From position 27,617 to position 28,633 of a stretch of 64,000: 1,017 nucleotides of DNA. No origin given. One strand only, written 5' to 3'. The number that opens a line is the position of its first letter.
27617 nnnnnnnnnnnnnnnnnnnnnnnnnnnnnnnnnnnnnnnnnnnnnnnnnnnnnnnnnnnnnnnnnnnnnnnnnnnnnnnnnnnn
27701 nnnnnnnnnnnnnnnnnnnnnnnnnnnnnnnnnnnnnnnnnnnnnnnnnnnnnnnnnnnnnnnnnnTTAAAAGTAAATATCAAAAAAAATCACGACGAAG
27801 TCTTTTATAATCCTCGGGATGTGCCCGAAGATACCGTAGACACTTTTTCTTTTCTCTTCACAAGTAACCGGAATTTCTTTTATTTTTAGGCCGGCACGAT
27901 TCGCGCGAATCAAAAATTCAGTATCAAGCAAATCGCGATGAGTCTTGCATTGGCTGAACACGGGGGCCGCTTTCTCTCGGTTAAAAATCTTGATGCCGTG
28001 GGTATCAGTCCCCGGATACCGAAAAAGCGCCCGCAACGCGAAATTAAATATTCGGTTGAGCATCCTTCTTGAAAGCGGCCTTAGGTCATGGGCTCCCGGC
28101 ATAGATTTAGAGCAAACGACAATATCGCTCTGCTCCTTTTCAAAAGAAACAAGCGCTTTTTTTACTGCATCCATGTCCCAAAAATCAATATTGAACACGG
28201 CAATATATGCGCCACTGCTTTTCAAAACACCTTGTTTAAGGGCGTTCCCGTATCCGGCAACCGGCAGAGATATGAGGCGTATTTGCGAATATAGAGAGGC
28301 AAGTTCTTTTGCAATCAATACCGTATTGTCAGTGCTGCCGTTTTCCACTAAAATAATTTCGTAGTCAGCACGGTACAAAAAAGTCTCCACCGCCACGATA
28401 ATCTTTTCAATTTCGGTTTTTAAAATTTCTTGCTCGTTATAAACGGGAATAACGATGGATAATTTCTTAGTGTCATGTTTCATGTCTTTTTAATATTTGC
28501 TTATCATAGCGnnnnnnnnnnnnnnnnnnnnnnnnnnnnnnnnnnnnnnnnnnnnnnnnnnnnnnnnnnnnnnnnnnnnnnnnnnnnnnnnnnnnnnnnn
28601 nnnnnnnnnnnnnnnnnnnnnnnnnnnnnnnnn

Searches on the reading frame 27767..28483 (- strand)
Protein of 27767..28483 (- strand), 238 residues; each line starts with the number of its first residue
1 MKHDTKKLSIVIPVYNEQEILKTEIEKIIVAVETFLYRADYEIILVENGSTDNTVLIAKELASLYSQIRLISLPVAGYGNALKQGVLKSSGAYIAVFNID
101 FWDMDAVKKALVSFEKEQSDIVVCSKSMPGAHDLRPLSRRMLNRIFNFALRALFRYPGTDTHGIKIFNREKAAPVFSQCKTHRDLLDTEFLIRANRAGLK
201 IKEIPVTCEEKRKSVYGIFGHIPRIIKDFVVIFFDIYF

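Call 67: find_encoding_contigs(protein=window:27767-28483:-, flank=10000, max_places=10)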
Protein window:27767-28483:- (238 aa): 2 contigs read that carry it; 1 place shown.
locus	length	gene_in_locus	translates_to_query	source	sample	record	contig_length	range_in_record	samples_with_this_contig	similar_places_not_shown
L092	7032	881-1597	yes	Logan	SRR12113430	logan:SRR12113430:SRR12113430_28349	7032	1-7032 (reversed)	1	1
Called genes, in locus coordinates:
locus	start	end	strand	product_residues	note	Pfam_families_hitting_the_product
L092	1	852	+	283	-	?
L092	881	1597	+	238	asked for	PF00535:Glycos_transf_2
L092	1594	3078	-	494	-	PF13231:PMT_2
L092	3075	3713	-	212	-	PF03141:Methyltransf_29, PF01209:Ubie_methyltran (weak), PF13489:Methyltransf_23, PF05148:Methyltransf_8 (weak), PF08241:Methyltransf_11, PF08242:Methyltransf_12, PF13649:Methyltransf_25, PF13847:Methyltransf_31, +1 more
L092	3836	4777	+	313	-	PF01073:3Beta_HSD, PF01370:Epimerase, PF02719:Polysacc_synt_2, PF04321:RmlD_sub_bind, PF05368:NmrA, PF07993:NAD_binding_4, PF13460:NAD_binding_10, PF16363:GDP_Man_Dehyd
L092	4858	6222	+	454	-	PF02366:PMT, PF13231:PMT_2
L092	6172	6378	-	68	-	-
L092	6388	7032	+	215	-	?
